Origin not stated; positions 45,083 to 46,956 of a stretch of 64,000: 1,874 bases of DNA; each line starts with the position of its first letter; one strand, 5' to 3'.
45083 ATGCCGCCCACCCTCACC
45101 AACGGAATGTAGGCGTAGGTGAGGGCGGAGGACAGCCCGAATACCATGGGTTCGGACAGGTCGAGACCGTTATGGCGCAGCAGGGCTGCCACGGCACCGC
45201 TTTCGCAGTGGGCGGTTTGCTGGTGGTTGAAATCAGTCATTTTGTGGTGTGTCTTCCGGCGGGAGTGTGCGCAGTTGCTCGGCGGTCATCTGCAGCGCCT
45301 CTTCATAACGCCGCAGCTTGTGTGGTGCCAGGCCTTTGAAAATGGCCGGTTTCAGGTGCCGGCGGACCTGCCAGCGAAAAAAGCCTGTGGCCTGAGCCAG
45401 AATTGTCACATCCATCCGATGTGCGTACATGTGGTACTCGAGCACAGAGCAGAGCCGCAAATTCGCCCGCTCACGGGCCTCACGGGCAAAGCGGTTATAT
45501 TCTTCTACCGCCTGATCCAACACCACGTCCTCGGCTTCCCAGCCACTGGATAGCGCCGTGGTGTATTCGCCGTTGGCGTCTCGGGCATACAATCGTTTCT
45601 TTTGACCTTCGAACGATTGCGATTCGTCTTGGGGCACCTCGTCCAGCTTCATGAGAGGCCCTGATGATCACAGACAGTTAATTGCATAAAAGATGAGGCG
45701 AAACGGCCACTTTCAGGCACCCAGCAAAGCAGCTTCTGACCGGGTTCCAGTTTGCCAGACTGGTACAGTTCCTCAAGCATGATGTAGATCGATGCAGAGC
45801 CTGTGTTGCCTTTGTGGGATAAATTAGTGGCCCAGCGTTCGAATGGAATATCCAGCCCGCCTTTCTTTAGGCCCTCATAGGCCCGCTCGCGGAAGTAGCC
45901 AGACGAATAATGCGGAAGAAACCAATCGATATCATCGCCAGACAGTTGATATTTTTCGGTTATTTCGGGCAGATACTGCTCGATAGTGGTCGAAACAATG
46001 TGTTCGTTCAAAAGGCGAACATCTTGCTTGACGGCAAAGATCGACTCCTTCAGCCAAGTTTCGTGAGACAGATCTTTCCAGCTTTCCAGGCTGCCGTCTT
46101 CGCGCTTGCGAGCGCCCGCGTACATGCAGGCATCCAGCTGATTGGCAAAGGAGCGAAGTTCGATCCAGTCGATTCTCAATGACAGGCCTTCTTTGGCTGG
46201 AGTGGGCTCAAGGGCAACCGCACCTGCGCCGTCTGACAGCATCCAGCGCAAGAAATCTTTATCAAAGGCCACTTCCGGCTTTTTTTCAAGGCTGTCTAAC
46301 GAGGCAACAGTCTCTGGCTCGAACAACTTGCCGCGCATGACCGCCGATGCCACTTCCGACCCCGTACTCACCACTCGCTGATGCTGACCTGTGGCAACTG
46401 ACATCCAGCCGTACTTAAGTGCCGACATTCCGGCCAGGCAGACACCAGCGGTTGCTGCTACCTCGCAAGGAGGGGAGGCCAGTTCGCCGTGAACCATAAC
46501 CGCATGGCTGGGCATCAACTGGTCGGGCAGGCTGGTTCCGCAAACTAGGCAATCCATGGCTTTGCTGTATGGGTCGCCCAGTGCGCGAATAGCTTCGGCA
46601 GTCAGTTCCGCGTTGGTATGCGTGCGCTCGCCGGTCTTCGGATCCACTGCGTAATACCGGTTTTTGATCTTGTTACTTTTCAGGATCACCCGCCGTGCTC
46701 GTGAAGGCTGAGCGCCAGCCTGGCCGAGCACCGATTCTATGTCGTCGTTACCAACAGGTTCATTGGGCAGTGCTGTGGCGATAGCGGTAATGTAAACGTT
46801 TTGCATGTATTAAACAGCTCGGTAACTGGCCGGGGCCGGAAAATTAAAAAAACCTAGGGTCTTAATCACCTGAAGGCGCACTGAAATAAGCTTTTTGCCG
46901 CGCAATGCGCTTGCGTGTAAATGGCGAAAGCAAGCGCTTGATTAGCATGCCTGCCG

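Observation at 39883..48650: Dialkylresorcinol biosynthetic cluster with flexirubin-type accessory genes and its own exporter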

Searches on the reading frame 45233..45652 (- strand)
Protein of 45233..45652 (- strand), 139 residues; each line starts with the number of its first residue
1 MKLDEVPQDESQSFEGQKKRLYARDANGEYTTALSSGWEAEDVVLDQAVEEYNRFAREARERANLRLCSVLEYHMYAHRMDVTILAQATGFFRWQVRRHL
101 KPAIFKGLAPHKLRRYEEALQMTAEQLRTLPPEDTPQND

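Call 3: search_protein_families(library=pfam, proteins=[window:45233-45652:-], max_evalue=0.01)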
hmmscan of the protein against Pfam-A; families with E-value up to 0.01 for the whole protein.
window:45233-45652:- (139 aa): 0 families

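Call 4: search_protein_families(library=ncbifam, proteins=[window:45233-45652:-], max_evalue=0.01)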
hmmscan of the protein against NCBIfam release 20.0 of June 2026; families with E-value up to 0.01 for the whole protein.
window:45233-45652:- (139 aa): 2 families
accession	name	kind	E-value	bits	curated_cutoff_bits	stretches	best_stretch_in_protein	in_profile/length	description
NF053536.1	DarG_fam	subfamily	6.4e-47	159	70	1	1-130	1-130/131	DarG family dialkylresorcinol biosynthesis protein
NF053545.1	flexirubin_DarG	equivalog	5.4e-37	126.8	170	1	1-128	1-129/129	flexirubin biosynthesis protein DarG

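Call 57: predict_structure(protein=window:45233-45652:-)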
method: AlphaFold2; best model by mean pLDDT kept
length: 139 residues; sequences in the alignment: 1
mean_pLDDT: 49.9   pTM: 0.26
mean pLDDT of the five models: 49.9, 42.8, 41.9, 41.4, 39.9
residues with pLDDT >= 90: 0; 70-90: 2; 50-70: 60; < 50: 77
segments of 3 or more residues with pLDDT < 50: 30-39, 78-116, 119-127, 130-139
pLDDT, mean of each block of 10 residues (from residue 1): 57 57 56 45 59 59 51 50 43 43 42 47 46 43
secondary structure, 60 per line:
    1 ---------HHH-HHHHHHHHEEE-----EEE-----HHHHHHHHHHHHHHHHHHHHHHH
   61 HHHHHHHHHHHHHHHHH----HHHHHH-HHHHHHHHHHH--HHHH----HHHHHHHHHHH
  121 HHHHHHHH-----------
elements in order: H14-21 E22-24 E30-32 H38-77 H82-87 H89-99 H102-105 H110-128

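Call 66: search_protein_families(library=pfam, proteins=[window:45233-45652:-], max_evalue=10)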
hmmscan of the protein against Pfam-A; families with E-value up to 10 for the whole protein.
window:45233-45652:- (139 aa): 1 family
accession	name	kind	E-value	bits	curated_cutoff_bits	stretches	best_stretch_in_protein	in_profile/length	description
PF14304.11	CSTF_C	-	0.23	11.6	24.3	1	120-134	13-27/41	Transcription termination and cleavage factor C-terminal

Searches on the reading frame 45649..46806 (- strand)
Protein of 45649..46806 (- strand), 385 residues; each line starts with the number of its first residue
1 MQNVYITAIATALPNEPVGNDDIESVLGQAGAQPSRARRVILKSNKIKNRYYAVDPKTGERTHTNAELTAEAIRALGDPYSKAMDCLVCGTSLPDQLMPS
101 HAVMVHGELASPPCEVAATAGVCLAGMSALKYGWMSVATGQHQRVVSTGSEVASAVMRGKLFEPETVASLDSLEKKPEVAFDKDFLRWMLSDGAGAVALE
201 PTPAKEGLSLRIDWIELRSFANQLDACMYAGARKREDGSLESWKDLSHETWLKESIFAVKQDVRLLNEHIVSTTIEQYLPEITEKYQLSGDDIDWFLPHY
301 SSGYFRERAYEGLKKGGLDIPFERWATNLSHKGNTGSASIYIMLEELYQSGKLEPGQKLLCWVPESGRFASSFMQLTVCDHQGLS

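Call 3: search_protein_families(library=pfam, proteins=[window:45649-46806:-], max_evalue=0.01)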
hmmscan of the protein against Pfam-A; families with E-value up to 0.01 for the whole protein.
window:45649-46806:- (385 aa): 2 families
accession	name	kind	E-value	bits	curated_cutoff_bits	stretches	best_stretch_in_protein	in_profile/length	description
PF08541.16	ACP_syn_III_C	-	8.6e-12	45.5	26.6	1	284-362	2-75/90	3-Oxoacyl-[acyl-carrier-protein (ACP)] synthase III C terminal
PF08545.16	ACP_syn_III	-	0.0035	17.6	24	0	189-207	51-68/80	3-Oxoacyl-[acyl-carrier-protein (ACP)] synthase III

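Call 4: search_protein_families(library=ncbifam, proteins=[window:45649-46806:-], max_evalue=0.01)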
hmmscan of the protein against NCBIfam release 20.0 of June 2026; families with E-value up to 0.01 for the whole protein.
window:45649-46806:- (385 aa): 10 families
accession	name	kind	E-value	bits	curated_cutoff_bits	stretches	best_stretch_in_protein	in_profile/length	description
NF005293.2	PRK06816.1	subfamily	1.2e-175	584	450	1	4-379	1-378/378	StlD/DarB family beta-ketosynthase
NF053539.1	resorcinol_DarB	exception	9.9e-151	502.1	550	1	3-379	2-377/377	dialkylresorcinol biosynthesis protein DarB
NF006829.0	PRK09352.1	subfamily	5.4e-23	81.5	249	2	189-361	158-305/322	beta-ketoacyl-ACP synthase 3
TIGR00747.1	fabH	subfamily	1.7e-16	60.2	292.1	2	190-360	157-305/322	beta-ketoacyl-ACP synthase III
NF005541.0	PRK07204.1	equivalog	2.4e-15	56.7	402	2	2-156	3-148/329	beta-ketoacyl-ACP synthase III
NF006720.0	PRK09258.1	equivalog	1.8e-09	37.4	285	1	2-361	4-322/338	3-oxoacyl-ACP synthase III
NF004623.0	PRK05963.1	equivalog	1.9e-07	30.7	437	0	249-365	207-316/328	beta-ketoacyl-ACP synthase III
TIGR03150.1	fabF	equivalog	0.00047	19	493.75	1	117-274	155-306/407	beta-ketoacyl-ACP synthase II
TIGR01930.1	AcCoA-C-Actrans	subfamily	0.0016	17.4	240.55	1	65-158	21-118/385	acetyl-CoA C-acyltransferase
NF005589.0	PRK07314.1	subfamily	0.0082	14.9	387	1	113-240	156-281/413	beta-ketoacyl-ACP synthase II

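Call 29: search_solved_structures(query=window:45649-46806:-, max_evalue=0.001, show_alignments=1)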
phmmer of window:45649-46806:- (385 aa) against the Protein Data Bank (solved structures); distinct sequences matched with E-value up to 0.001: 22.
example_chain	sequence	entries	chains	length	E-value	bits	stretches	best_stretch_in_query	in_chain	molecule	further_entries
5gk0_A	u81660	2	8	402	8.4e-132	443.2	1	2-378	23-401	Ketosynthase StlD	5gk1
5gk2_A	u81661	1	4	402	2.1e-130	438.7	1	2-378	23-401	Ketosynthase StlD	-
4dfe_A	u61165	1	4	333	4.4e-13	52.5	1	273-361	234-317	3-oxoacyl-[acyl-carrier-protein] synthase 3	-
8vdb_A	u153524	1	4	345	2.3e-09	40.3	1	279-361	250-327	Beta-ketoacyl-[acyl-carrier-protein] synthase III 2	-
8vd9_A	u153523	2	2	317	2.3e-09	40.3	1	281-359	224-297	Beta-ketoacyl-[acyl-carrier-protein] synthase III 1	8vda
1ub7_A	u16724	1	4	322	6e-09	38.9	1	281-360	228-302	3-oxoacyl-[acyl-carrier protein] synthase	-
5by7_A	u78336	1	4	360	3.1e-08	36.6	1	6-372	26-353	3-oxoacyl-ACP synthase III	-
4ryb_A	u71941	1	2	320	3.5e-08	36.4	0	281-361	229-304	3-oxoacyl-[acyl-carrier-protein] synthase 3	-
2ebd_A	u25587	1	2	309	1.2e-06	31.4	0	273-362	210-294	3-oxoacyl-[acyl-carrier-protein] synthase 3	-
1zow_A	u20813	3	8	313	2.5e-06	30.3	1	281-357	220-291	3-oxoacyl-[acyl-carrier-protein] synthase III | 3-oxoacyl-[acyl-carrier-protein] synthase 3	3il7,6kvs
4nhd_A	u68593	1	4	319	2.6e-06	30.2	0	283-361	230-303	3-oxoacyl-[acyl-carrier-protein] synthase 3 protein 1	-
5bqs_A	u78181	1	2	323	3.8e-06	29.7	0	61-155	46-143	3-oxoacyl-[acyl-carrier-protein] synthase 3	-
6x7r_A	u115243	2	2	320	8.3e-05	25.3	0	277-361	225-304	3-oxoacyl-[acyl-carrier-protein] synthase 3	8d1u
1hn9_A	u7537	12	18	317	8.3e-05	25.3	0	277-361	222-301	BETA-KETOACYL-ACYL CARRIER PROTEIN SYNTHASE III | 3-oxoacyl-[acyl-carrier-protein] synthase III | 3-oxoacyl-[acyl-carrier-protein] synthase 3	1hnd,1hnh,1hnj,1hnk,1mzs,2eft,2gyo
3il4_A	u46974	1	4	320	8.7e-05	25.2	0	292-357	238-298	3-oxoacyl-[acyl-carrier-protein] synthase 3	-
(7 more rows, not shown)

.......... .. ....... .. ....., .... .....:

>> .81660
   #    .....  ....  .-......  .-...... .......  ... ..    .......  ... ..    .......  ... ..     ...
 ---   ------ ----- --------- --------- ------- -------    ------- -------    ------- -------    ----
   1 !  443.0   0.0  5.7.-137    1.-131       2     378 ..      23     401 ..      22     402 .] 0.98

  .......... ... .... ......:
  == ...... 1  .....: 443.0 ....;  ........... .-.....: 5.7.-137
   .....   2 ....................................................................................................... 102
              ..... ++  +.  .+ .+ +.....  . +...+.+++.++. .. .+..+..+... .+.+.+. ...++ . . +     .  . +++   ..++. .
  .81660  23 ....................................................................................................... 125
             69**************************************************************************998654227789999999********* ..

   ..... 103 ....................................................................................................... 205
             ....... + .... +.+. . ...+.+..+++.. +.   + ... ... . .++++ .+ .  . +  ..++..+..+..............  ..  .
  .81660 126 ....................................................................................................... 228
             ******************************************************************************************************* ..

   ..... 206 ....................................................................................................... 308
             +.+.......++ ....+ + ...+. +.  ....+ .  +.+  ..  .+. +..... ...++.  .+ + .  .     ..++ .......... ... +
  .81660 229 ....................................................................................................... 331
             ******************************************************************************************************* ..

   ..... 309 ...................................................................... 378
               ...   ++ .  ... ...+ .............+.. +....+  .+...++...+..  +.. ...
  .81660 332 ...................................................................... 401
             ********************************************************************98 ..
